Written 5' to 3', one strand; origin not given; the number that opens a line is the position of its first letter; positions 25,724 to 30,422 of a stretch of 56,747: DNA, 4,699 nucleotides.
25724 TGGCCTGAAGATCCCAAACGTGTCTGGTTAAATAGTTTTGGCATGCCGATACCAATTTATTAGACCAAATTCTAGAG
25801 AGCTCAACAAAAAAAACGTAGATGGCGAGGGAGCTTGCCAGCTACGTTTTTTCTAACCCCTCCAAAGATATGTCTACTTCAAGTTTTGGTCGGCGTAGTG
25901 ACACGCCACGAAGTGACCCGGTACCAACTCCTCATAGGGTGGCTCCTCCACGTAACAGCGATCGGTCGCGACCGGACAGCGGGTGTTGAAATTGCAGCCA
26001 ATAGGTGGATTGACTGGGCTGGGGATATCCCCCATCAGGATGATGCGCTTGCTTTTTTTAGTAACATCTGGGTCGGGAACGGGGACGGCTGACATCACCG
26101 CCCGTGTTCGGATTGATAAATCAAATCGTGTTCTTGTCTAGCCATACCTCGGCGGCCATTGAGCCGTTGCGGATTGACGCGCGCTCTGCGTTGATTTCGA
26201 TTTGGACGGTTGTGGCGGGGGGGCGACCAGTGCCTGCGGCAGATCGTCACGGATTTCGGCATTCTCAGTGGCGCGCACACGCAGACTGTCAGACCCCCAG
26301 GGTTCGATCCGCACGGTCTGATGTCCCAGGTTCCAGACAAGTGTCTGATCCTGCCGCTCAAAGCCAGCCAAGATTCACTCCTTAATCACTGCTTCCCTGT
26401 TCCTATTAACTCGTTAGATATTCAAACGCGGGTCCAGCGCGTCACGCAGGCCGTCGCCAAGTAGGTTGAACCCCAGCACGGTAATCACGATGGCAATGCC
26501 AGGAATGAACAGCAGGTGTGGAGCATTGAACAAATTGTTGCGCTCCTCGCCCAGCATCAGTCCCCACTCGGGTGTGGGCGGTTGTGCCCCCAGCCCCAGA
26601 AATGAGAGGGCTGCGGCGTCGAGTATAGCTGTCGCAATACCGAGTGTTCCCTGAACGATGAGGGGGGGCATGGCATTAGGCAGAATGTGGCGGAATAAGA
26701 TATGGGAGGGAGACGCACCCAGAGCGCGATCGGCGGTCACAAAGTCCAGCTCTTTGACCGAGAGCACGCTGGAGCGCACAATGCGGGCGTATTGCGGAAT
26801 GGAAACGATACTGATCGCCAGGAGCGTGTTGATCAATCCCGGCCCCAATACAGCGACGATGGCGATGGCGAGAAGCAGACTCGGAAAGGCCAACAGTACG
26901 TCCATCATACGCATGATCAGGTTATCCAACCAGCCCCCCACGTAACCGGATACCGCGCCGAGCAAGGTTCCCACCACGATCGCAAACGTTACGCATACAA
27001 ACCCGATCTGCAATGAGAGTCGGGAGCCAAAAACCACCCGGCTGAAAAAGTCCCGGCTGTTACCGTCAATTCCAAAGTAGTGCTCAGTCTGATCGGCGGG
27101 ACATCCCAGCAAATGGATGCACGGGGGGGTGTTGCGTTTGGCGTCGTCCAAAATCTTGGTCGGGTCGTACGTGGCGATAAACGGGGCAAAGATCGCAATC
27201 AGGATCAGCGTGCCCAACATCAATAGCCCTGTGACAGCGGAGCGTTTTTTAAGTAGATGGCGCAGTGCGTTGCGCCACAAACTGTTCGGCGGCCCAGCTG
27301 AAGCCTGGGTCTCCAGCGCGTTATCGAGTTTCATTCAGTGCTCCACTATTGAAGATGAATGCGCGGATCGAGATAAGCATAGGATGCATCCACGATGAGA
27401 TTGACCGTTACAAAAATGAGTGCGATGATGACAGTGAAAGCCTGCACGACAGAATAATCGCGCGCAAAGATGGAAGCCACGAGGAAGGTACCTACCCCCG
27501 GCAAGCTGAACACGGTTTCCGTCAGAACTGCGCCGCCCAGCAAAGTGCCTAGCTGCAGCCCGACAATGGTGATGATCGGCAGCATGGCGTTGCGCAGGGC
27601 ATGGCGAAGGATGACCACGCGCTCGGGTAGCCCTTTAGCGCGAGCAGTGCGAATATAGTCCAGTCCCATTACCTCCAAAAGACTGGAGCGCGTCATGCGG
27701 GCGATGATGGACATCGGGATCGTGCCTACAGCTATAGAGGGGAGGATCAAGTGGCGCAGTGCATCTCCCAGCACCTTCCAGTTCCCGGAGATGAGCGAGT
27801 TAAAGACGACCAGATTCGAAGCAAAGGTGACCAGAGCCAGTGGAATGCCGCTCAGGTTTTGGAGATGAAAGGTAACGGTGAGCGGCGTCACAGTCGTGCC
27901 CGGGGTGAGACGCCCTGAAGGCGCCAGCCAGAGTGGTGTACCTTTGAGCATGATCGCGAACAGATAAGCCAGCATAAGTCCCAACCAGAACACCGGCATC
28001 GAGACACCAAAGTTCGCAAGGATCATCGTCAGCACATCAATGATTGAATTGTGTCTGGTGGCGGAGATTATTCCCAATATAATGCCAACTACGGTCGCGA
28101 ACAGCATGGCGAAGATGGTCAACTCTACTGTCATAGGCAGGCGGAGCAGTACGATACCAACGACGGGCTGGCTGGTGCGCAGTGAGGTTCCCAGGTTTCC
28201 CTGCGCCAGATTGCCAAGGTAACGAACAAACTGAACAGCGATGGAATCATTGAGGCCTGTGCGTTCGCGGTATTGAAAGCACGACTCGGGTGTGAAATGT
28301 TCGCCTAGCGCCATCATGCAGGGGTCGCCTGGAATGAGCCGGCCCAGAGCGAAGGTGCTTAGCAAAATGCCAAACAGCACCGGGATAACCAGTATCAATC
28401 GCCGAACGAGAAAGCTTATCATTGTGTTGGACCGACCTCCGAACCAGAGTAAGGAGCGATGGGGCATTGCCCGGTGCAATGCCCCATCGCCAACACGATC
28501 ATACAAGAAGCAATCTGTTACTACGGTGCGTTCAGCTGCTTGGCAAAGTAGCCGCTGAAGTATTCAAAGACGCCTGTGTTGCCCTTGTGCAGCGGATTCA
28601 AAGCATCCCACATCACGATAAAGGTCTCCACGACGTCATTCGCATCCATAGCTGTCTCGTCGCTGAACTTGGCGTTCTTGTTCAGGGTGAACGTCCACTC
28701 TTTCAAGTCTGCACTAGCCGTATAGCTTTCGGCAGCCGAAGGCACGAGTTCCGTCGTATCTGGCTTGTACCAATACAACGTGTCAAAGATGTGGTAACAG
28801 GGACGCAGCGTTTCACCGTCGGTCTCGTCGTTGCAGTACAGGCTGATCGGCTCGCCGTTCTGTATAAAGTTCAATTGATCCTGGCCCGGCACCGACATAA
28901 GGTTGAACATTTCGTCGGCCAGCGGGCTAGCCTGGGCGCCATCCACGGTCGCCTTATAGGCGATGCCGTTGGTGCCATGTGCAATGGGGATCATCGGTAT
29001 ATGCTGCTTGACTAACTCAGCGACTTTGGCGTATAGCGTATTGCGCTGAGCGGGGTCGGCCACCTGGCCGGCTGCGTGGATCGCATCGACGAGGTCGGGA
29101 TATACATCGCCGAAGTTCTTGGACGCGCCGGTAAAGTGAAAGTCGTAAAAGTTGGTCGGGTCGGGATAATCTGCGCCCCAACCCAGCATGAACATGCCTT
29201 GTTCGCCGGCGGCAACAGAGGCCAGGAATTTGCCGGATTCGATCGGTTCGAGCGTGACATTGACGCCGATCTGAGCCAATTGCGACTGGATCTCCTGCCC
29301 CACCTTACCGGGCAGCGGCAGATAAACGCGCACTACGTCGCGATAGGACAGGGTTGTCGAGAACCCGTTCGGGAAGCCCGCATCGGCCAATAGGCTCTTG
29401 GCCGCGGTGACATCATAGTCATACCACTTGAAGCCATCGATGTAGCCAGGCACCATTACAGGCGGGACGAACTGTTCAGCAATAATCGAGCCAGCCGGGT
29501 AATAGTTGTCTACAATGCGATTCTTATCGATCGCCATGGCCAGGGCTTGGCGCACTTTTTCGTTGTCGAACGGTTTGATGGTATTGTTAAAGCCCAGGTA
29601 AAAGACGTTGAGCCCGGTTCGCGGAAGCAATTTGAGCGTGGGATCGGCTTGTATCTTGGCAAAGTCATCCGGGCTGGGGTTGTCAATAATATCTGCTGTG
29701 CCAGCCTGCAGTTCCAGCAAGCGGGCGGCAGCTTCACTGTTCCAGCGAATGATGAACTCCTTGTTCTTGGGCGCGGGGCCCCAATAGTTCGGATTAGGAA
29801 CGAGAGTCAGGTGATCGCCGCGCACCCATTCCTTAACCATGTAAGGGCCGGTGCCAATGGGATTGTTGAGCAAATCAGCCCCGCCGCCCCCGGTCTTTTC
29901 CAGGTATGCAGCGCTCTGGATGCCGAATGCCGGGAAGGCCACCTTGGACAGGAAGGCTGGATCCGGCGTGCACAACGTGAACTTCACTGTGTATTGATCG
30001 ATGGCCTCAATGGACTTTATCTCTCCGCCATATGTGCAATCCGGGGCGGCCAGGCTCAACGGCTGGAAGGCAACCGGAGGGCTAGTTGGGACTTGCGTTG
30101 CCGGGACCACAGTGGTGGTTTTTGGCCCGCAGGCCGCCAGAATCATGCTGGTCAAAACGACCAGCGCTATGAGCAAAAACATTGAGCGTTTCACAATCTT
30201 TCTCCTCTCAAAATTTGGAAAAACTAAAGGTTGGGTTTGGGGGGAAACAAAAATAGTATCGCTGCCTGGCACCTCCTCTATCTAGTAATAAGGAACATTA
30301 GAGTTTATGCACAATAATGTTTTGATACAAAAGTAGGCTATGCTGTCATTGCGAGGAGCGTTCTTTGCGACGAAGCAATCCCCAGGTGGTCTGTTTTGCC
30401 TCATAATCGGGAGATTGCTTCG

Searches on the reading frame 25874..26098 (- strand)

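Call 8: search_protein_families(library=pfam, proteins=[window:25874-26098:-], max_evalue=0.01)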
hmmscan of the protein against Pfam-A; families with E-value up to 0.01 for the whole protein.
window:25874-26098:- (74 aa): 1 family
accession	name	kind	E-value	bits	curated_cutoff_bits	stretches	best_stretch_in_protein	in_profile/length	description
PF08352.17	oligo_HPY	-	3.3e-07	31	27.1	1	2-48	22-65/65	Oligopeptide/dipeptide transporter, C-terminal region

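Call 42: search_protein_families(library=ncbifam, proteins=[window:25874-26098:-], max_evalue=0.01)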
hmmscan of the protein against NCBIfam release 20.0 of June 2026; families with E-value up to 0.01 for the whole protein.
window:25874-26098:- (74 aa): 7 families
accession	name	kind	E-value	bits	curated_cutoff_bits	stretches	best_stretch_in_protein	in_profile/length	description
NF011659.0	PRK15079.1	equivalog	2.1e-19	69.4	540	1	1-70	264-332/334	murein tripeptide/oligopeptide ABC transporter ATP binding protein OppF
NF008453.0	PRK11308.1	subfamily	3.9e-17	62.5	408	1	2-72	262-329/334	dipeptide ABC transporter ATP-binding protein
TIGR01727.1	oligo_HPY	subfamily_domain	6.3e-16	58.2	37.6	1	2-68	24-87/87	oligopeptide/dipeptide ABC transporter ATP-binding protein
NF043071.1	DppF_dipep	equivalog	6.7e-12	45.4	660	1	2-72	263-330/331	dipeptide ABC transporter ATP-binding subunit DppF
NF008246.0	PRK11022.1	equivalog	2.6e-09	36.6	541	1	13-69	262-317/326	dipeptide ABC transporter ATP-binding protein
NF011674.0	PRK15093.1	equivalog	1.8e-07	30.6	627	1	4-69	261-324/330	putrescine export ABC transporter ATP-binding protein SapD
NF007010.1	PRK09473.1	subfamily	3.4e-07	29.3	575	1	3-71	252-316/318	oligopeptide ABC transporter ATP-binding protein OppD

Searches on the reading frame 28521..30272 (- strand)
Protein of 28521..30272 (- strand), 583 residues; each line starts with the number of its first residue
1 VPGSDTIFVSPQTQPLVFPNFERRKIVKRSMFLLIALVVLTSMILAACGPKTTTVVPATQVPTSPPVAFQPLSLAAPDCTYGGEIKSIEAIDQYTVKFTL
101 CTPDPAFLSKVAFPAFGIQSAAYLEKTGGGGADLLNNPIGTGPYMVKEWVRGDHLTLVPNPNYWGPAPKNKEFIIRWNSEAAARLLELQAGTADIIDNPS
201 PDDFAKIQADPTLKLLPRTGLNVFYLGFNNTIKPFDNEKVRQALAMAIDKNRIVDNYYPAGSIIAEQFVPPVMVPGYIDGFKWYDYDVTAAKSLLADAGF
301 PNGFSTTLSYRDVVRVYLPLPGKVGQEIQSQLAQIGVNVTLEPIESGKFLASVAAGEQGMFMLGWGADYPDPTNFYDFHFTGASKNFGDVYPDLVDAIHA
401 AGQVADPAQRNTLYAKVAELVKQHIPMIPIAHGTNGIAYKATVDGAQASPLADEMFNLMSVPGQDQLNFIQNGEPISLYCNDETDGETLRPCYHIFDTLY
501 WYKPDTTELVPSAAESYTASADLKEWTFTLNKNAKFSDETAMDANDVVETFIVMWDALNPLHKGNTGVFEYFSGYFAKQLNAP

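Call 8: search_protein_families(library=pfam, proteins=[window:28521-30272:-], max_evalue=0.01)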
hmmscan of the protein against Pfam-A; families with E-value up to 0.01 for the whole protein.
window:28521-30272:- (583 aa): 1 family
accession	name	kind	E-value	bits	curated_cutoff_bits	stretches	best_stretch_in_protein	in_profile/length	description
PF00496.27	SBP_bac_5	-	9.1e-91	305.1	32.4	2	82-385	62-366/368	Bacterial extracellular solute-binding proteins, family 5 Middle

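Call 22: find_related_loci(query=window:28524-30182:-, collection=metagenome_contigs, flank=10000)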
Query window:28524-30182:- (553 aa) in metagenome_contigs; peptide patterns used: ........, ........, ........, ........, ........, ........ (x = any residue, [..] = any of these).
204 stretches matched a pattern; 173 encode a relative of the query (tblastn E <= 1e-3); the best 80 are kept; 80 distinct loci.
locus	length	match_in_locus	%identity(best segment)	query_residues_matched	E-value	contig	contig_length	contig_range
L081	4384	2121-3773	91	1-553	0e+0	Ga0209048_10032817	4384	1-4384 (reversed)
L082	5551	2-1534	91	43-553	0e+0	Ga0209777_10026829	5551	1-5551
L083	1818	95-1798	81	4-553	0e+0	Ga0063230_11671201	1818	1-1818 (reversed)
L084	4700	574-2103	77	43-553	0e+0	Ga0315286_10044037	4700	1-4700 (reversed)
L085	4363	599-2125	77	44-553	0e+0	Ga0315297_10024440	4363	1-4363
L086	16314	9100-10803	70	1-553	0e+0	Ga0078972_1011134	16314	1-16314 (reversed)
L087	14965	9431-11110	71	1-553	0e+0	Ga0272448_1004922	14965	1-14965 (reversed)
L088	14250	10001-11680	71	1-553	0e+0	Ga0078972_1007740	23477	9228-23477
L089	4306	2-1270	91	130-552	0e+0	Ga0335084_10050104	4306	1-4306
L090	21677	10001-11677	63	1-553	0e+0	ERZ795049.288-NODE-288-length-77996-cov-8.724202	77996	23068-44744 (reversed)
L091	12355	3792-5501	57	4-552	0e+0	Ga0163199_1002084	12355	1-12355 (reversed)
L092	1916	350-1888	61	39-553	0e+0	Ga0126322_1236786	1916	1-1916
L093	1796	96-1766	56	1-553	0e+0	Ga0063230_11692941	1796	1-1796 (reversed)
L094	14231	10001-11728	53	1-553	0e+0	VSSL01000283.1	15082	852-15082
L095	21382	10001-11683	57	1-553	0e+0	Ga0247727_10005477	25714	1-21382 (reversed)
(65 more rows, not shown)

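Call 42: search_protein_families(library=ncbifam, proteins=[window:28521-30272:-], max_evalue=0.01)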
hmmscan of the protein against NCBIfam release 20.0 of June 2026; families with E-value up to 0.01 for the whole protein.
window:28521-30272:- (583 aa): 11 families
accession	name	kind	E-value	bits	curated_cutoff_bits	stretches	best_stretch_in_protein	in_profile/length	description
NF043070.1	DppA_dipep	equivalog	1e-71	242.1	1005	2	85-461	152-534/535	dipeptide ABC transporter periplasmic-binding protein DppA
NF011689.0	PRK15109.1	equivalog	7.1e-56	190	560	2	82-456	154-533/547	ABC transporter substrate-binding protein SapA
NF011942.0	PRK15413.1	equivalog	3e-43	148.3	594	1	84-431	131-481/512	glutathione ABC transporter substrate-binding protein GsiB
TIGR02294.1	nickel_nikA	equivalog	5.3e-41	140.7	393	2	85-449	109-489/501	nickel ABC transporter substrate-binding protein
NF045468.1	Opp5A_nikA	equivalog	3.2e-38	131.5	600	1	84-448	113-474/488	nickel ABC transporter substrate-binding protein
NF011684.0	PRK15104.1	equivalog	6.7e-35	120.8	947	2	88-449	162-527/543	oligopeptide ABC transporter substrate-binding protein OppA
NF045467.1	Opp4A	equivalog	1.4e-32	112.7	650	1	84-452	152-547/556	oligopeptide ABC transporter substrate-binding protein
TIGR04028.1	SBP_KPN_01854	hypoth_equivalog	2.1e-29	102.4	468.5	2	88-347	111-385/509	TIGR04028 family ABC transporter substrate-binding protein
NF047575.1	opine_bind_CntA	exception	2e-20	72.8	800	1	84-436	137-508/535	staphylopine-dependent metal ABC transporter substrate-binding lipoprotein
NF007287.0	PRK09755.1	equivalog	1.8e-19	70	1098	1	87-433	156-503/535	ABC transporter substrate-binding protein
NF043077.1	MMSYN1_0169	equivalog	7.6e-08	31.3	650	1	340-376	693-729/896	oligopeptide ABC transporter substrate-binding protein OppA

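Call 56: search_solved_structures(query=window:28524-30272:-, show_alignments=1, max_evalue=1e-20)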
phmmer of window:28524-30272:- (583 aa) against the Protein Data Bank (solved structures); distinct sequences matched with E-value up to 1e-20: 49.
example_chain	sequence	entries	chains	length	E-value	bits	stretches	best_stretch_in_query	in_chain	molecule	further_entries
5f1q_A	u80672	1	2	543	2.8e-72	247.3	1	83-468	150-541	Periplasmic dipeptide transport protein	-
3m8u_A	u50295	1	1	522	3.5e-66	227.1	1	84-450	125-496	Heme-binding protein A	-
1dpe_A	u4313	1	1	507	6.3e-65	223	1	85-460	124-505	DIPEPTIDE-BINDING PROTEIN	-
1dpp_A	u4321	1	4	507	1.2e-64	222.1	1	85-460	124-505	DIPEPTIDE BINDING PROTEIN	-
8z1y_F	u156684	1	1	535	1.3e-64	222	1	85-460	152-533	Dipeptide-binding protein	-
3tpa_A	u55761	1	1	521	5.4e-63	216.6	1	85-454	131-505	Heme-binding protein A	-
8z1z_F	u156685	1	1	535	1.5e-62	215.2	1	85-460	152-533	Dipeptide-binding protein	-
5u4o_A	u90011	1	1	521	3.5e-55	190.8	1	81-439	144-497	ABC transporter substrate-binding protein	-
8upi_A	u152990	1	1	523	1.6e-53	185.3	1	84-435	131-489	Peptide ABC transporter substrate-binding protein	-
6ofq_A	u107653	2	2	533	1.6e-51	178.8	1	85-450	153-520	Heme-binding protein A / AI-2 binding protein A | Heme-binding protein A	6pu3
4qfk_H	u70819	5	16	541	8.9e-48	166.4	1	85-451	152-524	ABC transporter periplasmic peptide-binding protein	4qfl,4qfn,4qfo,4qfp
6hlx_A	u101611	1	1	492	4.4e-37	131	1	84-428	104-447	AgaA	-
1uqw_A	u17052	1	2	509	1e-36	129.9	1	85-431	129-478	PUTATIVE BINDING PROTEIN YLIB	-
1b05_A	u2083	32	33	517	4e-34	121.3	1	87-449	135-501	PERIPLASMIC OLIGOPEPTIDE-BINDING PROTEIN | PROTEIN (OLIGO-PEPTIDE BINDING PROTEIN) | PERIPLASMIC OLIGO-PEPTIDE BINDING PROTEIN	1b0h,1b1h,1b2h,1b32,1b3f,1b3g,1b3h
7og0_A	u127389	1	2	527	8.2e-34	120.3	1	83-454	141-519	ABC-type transport system, periplasmic component, involved in antimicrobial peptide resist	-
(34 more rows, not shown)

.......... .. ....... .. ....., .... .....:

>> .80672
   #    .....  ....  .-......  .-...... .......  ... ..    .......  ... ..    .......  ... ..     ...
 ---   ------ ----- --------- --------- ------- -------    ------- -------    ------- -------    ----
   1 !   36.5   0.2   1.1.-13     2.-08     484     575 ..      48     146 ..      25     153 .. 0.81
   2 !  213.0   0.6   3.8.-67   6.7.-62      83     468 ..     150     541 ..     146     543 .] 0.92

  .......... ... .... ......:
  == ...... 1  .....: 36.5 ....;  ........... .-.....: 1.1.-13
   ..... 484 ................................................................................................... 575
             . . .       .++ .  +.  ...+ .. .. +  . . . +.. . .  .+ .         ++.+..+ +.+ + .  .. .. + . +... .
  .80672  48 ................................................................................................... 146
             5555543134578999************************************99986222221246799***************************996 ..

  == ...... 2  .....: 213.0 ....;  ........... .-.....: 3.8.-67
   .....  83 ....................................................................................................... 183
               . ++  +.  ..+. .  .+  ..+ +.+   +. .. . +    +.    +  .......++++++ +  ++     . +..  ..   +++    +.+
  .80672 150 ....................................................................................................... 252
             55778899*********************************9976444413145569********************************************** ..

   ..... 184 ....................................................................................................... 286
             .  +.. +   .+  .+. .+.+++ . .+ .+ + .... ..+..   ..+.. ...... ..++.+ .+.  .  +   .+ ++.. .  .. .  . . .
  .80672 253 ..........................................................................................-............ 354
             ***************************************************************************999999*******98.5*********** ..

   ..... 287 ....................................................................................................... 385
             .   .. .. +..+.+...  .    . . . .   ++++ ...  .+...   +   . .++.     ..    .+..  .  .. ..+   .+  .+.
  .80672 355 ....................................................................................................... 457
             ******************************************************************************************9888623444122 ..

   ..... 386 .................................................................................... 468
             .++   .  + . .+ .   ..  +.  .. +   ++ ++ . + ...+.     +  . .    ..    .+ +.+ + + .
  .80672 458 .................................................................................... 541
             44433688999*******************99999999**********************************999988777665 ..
